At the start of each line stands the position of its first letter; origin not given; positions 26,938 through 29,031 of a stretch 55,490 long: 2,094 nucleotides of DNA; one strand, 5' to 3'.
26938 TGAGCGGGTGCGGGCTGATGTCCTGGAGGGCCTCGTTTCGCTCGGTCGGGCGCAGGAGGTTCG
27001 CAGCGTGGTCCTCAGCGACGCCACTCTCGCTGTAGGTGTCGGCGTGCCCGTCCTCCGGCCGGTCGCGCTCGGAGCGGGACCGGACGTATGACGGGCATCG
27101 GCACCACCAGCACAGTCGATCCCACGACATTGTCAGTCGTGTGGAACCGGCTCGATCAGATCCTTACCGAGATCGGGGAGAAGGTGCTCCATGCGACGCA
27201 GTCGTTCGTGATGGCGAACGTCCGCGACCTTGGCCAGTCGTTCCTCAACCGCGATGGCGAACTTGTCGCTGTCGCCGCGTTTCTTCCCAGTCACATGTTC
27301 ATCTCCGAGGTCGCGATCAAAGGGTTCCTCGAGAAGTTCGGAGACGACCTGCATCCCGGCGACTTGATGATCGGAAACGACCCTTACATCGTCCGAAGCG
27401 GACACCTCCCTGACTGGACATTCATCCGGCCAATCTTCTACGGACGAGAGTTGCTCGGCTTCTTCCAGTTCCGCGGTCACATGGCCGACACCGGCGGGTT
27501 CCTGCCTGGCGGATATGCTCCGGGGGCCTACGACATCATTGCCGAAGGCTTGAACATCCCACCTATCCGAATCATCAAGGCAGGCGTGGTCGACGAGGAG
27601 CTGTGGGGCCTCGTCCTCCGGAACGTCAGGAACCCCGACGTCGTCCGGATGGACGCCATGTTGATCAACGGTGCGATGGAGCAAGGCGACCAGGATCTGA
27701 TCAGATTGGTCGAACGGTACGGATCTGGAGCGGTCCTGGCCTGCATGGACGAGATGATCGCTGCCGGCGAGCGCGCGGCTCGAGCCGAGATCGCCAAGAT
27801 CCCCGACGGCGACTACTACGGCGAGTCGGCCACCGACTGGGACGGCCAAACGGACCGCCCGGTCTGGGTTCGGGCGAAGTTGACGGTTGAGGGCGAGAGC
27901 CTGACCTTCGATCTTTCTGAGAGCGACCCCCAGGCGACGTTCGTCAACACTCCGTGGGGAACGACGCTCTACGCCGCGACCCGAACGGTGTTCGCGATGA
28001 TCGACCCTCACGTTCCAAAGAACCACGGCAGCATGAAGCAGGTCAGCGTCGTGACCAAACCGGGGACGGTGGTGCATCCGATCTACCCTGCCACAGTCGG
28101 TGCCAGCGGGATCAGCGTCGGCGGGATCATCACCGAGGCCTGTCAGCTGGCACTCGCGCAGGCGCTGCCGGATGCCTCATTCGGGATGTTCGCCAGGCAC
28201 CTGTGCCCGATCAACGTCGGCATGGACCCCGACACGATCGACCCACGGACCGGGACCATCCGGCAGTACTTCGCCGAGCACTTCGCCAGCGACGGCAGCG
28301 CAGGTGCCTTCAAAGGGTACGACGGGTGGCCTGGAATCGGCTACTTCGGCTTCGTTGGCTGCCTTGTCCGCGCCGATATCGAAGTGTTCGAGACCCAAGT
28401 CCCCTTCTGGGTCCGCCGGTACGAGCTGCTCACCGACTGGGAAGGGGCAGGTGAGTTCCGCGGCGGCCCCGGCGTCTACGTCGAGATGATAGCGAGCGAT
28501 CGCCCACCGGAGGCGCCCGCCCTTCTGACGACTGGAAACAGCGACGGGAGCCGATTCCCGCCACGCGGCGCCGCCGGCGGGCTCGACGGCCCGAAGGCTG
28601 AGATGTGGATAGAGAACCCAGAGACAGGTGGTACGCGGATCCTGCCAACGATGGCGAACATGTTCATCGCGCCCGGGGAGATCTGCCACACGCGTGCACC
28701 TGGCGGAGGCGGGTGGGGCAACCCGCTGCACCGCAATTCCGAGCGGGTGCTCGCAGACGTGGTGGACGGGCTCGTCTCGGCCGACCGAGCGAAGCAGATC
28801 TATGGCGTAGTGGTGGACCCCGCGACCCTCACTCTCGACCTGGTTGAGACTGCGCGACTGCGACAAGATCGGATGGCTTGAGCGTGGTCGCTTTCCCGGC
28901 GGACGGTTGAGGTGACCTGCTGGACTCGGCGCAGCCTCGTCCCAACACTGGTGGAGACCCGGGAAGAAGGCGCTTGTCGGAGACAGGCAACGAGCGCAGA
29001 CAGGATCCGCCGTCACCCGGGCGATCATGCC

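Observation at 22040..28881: Hydantoinase-family ATPase complex with one A and two divergent B subunits, headed by a crotonase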

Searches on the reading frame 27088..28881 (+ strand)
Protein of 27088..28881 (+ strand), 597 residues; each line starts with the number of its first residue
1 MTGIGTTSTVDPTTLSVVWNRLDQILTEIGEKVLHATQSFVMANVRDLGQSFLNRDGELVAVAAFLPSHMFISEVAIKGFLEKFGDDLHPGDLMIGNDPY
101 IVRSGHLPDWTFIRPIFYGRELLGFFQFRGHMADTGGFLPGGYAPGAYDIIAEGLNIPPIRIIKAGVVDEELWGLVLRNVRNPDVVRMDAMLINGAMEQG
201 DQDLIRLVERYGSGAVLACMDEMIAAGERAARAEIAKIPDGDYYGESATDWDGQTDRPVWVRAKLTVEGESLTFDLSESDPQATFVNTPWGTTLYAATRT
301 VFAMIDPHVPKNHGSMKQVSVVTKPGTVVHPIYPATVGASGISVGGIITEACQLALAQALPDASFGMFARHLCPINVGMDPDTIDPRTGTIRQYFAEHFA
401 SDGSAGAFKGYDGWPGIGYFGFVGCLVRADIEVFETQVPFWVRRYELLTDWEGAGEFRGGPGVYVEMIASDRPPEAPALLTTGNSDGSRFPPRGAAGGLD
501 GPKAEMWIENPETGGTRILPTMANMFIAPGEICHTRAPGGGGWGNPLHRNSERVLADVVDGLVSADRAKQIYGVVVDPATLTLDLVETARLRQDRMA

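Call 4: search_protein_families(library=pfam, proteins=[window:27088-28881:+])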
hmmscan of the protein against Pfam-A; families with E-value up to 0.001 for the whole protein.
window:27088-28881:+ (597 aa): 1 family
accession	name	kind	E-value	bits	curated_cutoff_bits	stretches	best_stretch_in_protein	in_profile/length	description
PF02538.19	Hydantoinase_B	-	2.6e-121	406.1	26.8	1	11-546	1-519/519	Hydantoinase B/oxoprolinase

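Call 7: search_solved_structures(query=window:27088-28881:+, max_evalue=0.001)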
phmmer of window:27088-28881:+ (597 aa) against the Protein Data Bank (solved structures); distinct sequences matched with E-value up to 0.001: 5.
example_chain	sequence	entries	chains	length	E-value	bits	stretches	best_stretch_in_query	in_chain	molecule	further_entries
6yra_B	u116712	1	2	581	2.8e-74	253.8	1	8-578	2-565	Hydantoinase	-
7hk5_A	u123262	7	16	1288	2.5e-66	227.5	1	11-594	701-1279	N-methylhydantoinase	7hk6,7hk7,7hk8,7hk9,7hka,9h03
5l9w_A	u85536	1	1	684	3.2e-32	114.9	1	8-475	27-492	Acetophenone carboxylase delta subunit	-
5m45_A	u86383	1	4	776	6.3e-08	34.6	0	40-158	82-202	Acetone carboxylase alpha subunit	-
5svb_A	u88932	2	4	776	1e-07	33.9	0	40-158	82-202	Acetone carboxylase alpha subunit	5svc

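Call 9: search_protein_families(library=ncbifam, proteins=[window:27088-28881:+])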
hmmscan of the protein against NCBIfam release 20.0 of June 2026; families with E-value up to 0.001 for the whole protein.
window:27088-28881:+ (597 aa): 2 families
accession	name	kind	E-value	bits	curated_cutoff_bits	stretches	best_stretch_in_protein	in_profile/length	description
NF050157.1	CapLactmsBetCapB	equivalog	4.5e-88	296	1000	1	10-593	1-576/577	caprolactamase subunit beta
NF042976.1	AcphenoCarb_ApcD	equivalog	3.7e-32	111.4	1500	2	8-469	27-489/685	acetophenone carboxylase subunit delta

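Call 10: find_homologous_proteins(query=window:27088-28881:+, max_evalue=1e-50)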
Query window:27088-28881:+ (597 aa): 374 proteins with E <= 1e-50 among 8000 candidates; the best 120 are listed.
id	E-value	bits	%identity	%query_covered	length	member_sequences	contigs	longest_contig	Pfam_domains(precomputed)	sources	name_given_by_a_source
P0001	0.0e+0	1384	100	100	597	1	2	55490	PF02538.20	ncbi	-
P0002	4.3e-284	962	69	99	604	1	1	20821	PF02538.20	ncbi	-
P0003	8.4e-277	938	68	98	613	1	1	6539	PF02538.20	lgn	-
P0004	1.0e-276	937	68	99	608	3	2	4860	PF02538.20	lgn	-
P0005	2.1e-269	913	66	98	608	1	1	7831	PF02538.20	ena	-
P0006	5.8e-266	902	65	98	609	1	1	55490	PF02538.20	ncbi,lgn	-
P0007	4.6e-255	866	62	98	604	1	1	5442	PF02538.20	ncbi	-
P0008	1.0e-251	855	62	98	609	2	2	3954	PF02538.20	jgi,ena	-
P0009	2.3e-250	850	62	99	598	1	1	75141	PF02538.20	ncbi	-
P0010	2.1e-249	847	62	98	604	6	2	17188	PF02538.20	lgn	-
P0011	5.4e-246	836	60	99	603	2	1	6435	PF02538.20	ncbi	-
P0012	3.2e-245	833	62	98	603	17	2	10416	PF02538.20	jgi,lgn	jgi:N-methylhydantoinase B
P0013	6.4e-244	829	62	98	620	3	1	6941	PF02538.20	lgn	-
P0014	9.4e-244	828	61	98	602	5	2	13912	PF02538.20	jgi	jgi:N-methylhydantoinase B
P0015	2.0e-243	827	60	98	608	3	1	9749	PF02538.20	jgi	jgi:N-methylhydantoinase B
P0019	4.1e-242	823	62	98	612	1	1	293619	PF02538.20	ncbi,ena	-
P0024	1.9e-238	811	59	97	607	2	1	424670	PF02538.20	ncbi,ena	-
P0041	4.1e-225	767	57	99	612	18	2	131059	PF02538.20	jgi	jgi:N-methylhydantoinase B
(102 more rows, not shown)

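Call 11: find_related_loci(query=window:27088-28881:+, collection=genome_contigs, flank=10000)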
Query window:27088-28881:+ (597 aa) in genome_contigs; peptide patterns used: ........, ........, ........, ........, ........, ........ (x = any residue, [..] = any of these).
71 stretches matched a pattern; 11 encode a relative of the query (tblastn E <= 1e-3); 11 distinct loci.
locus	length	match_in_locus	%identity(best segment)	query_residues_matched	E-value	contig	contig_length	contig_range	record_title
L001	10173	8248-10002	61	10-597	0e+0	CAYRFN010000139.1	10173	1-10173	MAG TPA_asm: uncultured Desulfobacteraceae bacterium isolate SRP323688_co1_105 genome assembly, contig: NODE_9852_length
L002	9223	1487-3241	61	10-597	0e+0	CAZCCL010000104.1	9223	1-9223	MAG TPA_asm: uncultured Gaiellales bacterium isolate SRP185410_co2_381 genome assembly, contig: NODE_9893_length_9223_co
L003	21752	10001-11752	62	11-597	0e+0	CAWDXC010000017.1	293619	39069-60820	MAG: uncultured Actinomycetes bacterium isolate MFD05942.bin.1.358 genome assembly, contig: contig_43316, whole genome s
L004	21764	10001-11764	61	2-592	0e+0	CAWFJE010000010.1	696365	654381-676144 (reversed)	MAG: uncultured Actinomycetes bacterium isolate MFD04716.bin.1.373 genome assembly, contig: contig_42686, whole genome s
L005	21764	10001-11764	59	10-595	0e+0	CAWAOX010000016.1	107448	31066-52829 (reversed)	MAG: uncultured Actinomycetota bacterium isolate MFD02979.bin.1.129 genome assembly, contig: contig_47829, whole genome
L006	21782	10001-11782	60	6-597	0e+0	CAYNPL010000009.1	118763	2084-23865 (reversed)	MAG TPA_asm: uncultured Gaiellales bacterium isolate binchicken_co274_173 genome assembly, contig: NODE_351_length_11876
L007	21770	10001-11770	59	10-597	0e+0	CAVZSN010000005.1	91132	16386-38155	MAG: uncultured Actinomycetota bacterium isolate MFD00709.bin.2.159 genome assembly, contig: contig_30927, whole genome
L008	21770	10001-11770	59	10-597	0e+0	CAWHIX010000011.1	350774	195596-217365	MAG: uncultured Actinomycetes bacterium isolate MFD02979.bin.1.202 genome assembly, contig: contig_83766, whole genome s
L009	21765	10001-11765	60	10-595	0e+0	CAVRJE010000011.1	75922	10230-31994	MAG: uncultured Actinomycetota bacterium isolate MFD05942.bin.2.329 genome assembly, contig: contig_21518, whole genome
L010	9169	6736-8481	60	10-594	0e+0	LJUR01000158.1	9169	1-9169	MAG: Deltaproteobacteria bacterium SM23_61 WORSMTZ_25927, whole genome shotgun sequence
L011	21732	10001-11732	58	8-587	0e+0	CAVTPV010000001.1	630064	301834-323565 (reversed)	MAG: uncultured Actinomycetota bacterium isolate MFD00905.bin.2.193 genome assembly, contig: contig_12090, whole genome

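Call 13: find_encoding_contigs(protein=P0002, flank=10000, max_places=3)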
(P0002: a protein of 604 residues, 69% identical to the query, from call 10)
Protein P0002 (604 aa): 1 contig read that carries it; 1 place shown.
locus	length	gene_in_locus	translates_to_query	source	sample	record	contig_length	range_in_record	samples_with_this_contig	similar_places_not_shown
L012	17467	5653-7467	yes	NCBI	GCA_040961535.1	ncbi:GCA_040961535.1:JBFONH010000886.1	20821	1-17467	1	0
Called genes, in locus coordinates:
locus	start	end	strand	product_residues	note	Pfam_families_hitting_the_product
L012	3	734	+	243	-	?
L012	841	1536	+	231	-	PF00440:TetR_N, PF17932:TetR_C_24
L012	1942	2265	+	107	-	-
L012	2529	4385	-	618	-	PF02129:Peptidase_S15, PF08530:PepX_C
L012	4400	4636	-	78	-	-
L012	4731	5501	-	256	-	PF00440:TetR_N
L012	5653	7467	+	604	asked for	PF02538:Hydantoinase_B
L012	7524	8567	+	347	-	PF00296:Bac_luciferase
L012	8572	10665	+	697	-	PF05378:Hydant_A_N, PF01968:Hydantoinase_A, PF19278:Hydant_A_C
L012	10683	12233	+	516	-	PF00501:AMP-binding, PF13193:AMP-binding_C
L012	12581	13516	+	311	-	PF04055:Radical_SAM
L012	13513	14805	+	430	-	-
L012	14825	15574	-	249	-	PF00106:adh_short, PF08659:KR, PF23441:SDR, PF01370:Epimerase (weak), PF13561:adh_short_C2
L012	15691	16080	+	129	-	PF20791:Acyl-ACP_TE_C (weak), PF13279:4HBT_2, PF03061:4HBT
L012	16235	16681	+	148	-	PF14539:DUF4442, PF13622:4HBT_3 (weak), PF03061:4HBT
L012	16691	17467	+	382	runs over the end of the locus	PF02771:Acyl-CoA_dh_N, PF02770:Acyl-CoA_dh_M, PF00441:Acyl-CoA_dh_1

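Call 14: find_encoding_contigs(protein=P0001, flank=10000, max_places=4)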
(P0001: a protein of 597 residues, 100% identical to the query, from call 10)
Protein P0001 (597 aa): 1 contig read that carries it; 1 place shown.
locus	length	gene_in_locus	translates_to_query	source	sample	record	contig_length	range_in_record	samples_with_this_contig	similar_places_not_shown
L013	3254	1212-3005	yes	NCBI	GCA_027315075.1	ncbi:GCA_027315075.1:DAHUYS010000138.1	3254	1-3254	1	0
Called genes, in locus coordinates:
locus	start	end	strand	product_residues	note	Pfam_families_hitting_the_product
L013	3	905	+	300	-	?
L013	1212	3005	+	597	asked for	PF02538:Hydantoinase_B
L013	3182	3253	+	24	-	?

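Call 19: find_encoding_contigs(protein=P0003, flank=10000, max_places=3)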
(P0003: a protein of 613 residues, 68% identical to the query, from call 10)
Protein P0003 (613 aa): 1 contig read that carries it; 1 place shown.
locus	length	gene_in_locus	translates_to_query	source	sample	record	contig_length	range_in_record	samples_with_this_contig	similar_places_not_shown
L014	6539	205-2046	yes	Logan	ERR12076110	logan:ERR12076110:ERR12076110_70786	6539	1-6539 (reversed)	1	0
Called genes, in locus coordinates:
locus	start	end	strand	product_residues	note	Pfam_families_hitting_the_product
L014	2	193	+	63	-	?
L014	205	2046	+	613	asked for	PF02538:Hydantoinase_B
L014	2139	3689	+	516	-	PF00501:AMP-binding, PF13193:AMP-binding_C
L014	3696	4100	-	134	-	PF00106:adh_short, PF13561:adh_short_C2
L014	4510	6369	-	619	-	PF02129:Peptidase_S15, PF08530:PepX_C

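Call 20: find_encoding_contigs(protein=P0005, flank=10000, max_places=3)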
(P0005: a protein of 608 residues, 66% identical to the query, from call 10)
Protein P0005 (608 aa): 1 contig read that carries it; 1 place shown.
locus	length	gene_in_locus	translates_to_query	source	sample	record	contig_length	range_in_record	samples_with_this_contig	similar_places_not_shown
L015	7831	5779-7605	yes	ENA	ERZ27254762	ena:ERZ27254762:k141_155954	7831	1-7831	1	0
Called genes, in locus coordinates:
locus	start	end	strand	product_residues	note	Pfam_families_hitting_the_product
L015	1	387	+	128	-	?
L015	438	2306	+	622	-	PF02538:Hydantoinase_B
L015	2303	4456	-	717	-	PF04879:Molybdop_Fe4S4, PF00384:Molybdopterin, PF01568:Molydop_binding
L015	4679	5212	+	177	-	PF05378:Hydant_A_N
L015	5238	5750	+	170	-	PF19278:Hydant_A_C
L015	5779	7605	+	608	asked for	PF02538:Hydantoinase_B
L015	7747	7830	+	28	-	?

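Call 21: find_encoding_contigs(protein=P0004, flank=10000, max_places=3)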
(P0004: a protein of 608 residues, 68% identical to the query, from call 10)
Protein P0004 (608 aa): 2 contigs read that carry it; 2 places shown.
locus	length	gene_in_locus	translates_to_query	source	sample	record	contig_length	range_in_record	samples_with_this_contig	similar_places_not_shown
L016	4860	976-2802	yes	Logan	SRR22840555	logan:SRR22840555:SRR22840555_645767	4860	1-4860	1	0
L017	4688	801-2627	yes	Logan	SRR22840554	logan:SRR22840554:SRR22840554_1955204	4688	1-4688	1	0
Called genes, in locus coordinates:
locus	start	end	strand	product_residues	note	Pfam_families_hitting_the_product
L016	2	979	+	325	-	?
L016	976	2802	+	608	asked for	PF02538:Hydantoinase_B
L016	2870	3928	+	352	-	PF00296:Bac_luciferase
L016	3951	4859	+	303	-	?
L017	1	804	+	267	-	?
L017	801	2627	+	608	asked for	PF02538:Hydantoinase_B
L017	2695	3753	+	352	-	PF00296:Bac_luciferase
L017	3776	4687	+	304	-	?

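Call 27: find_encoding_contigs(protein=P0019, flank=10000, max_places=2)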
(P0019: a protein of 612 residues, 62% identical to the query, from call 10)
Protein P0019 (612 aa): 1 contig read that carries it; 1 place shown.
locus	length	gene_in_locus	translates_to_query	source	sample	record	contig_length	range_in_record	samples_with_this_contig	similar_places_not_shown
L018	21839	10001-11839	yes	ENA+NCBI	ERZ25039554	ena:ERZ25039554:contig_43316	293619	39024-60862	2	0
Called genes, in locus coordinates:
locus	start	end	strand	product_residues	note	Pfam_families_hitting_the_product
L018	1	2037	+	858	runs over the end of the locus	PF04879:Molybdop_Fe4S4, PF00384:Molybdopterin, PF01568:Molydop_binding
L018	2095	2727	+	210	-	PF12838:Fer4_7 (weak), PF13187:Fer4_9 (weak), PF13247:Fer4_11, PF12838:Fer4_7, PF00037:Fer4, PF12797:Fer4_2, PF13237:Fer4_10, PF13247:Fer4_11, +4 more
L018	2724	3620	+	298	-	PF03916:NrfD, PF04976:DmsC (weak)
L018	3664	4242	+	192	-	PF00857:Isochorismatase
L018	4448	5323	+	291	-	PF03446:NAD_binding_2, PF14833:NAD_binding_11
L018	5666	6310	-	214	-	PF00440:TetR_N, PF17932:TetR_C_24 (weak)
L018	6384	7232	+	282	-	PF01177:Asp_Glu_race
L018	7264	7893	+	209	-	PF00881:Nitroreductase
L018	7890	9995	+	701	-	PF05378:Hydant_A_N, PF01968:Hydantoinase_A, PF19278:Hydant_A_C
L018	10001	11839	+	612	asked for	PF02538:Hydantoinase_B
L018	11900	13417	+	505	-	PF00890:FAD_binding_2 (faint), PF12831:FAD_oxidored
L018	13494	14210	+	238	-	PF07110:EthD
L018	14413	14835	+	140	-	-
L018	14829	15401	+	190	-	PF03352:Adenine_glyco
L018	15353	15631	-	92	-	-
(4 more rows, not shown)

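Call 28: find_encoding_contigs(protein=P0009, flank=10000, max_places=2)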
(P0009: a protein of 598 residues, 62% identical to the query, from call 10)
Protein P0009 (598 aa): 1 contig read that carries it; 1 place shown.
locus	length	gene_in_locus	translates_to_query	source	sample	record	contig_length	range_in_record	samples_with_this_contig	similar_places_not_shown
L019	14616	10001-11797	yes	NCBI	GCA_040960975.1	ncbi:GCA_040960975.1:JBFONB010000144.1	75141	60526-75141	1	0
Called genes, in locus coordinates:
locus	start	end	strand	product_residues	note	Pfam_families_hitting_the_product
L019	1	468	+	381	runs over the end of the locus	PF12838:Fer4_7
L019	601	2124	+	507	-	PF00890:FAD_binding_2, PF01266:DAO, PF03486:HI0933_like (faint), PF07992:Pyr_redox_2 (weak), PF12831:FAD_oxidored, PF13450:NAD_binding_8 (weak)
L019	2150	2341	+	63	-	PF13459:Fer4_15, PF13370:Fer4_13, PF12838:Fer4_7 (faint)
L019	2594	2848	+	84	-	PF12837:Fer4_6 (weak), PF13237:Fer4_10 (faint), PF00037:Fer4, PF14697:Fer4_21, PF12838:Fer4_7, PF13187:Fer4_9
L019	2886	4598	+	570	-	PF00890:FAD_binding_2, PF01266:DAO (faint), PF07992:Pyr_redox_2 (faint), PF02910:Succ_DH_flav_C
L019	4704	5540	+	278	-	PF18089:DAPG_hydrolase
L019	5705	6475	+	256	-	PF00378:ECH_1, PF16113:ECH_2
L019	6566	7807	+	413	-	PF02515:CoA_transf_3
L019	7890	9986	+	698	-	PF05378:Hydant_A_N, PF01968:Hydantoinase_A, PF19278:Hydant_A_C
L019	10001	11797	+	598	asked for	PF02538:Hydantoinase_B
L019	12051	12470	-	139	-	-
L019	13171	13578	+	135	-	-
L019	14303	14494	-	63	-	-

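Call 29: find_encoding_contigs(protein=P0024, flank=10000, max_places=2)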
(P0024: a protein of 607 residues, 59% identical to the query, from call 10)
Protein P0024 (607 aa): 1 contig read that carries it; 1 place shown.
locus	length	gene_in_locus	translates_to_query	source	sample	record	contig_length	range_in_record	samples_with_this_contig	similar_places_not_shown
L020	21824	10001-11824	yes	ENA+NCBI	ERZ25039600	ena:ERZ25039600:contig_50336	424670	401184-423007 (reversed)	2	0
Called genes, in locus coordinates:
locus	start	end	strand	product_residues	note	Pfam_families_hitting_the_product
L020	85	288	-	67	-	PF03780:Asp23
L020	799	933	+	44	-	-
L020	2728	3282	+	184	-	-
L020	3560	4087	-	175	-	PF05175:MTS (weak), PF03848:TehB (weak), PF13847:Methyltransf_31 (weak), PF13649:Methyltransf_25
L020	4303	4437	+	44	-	-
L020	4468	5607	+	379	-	PF14903:WG_beta_rep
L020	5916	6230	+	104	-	PF11746:DUF3303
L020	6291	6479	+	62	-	-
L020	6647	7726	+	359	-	PF02129:Peptidase_S15, PF00326:Peptidase_S9 (faint), PF12146:Hydrolase_4 (faint), PF12697:Abhydrolase_6 (weak)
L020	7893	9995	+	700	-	PF05378:Hydant_A_N, PF01968:Hydantoinase_A, PF19278:Hydant_A_C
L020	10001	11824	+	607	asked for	PF02538:Hydantoinase_B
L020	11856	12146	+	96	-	PF24696:UGSC (weak)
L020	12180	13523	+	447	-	-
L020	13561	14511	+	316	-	PF00890:FAD_binding_2 (faint), PF07992:Pyr_redox_2, PF12831:FAD_oxidored (weak), PF13738:Pyr_redox_3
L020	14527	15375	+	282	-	PF01177:Asp_Glu_race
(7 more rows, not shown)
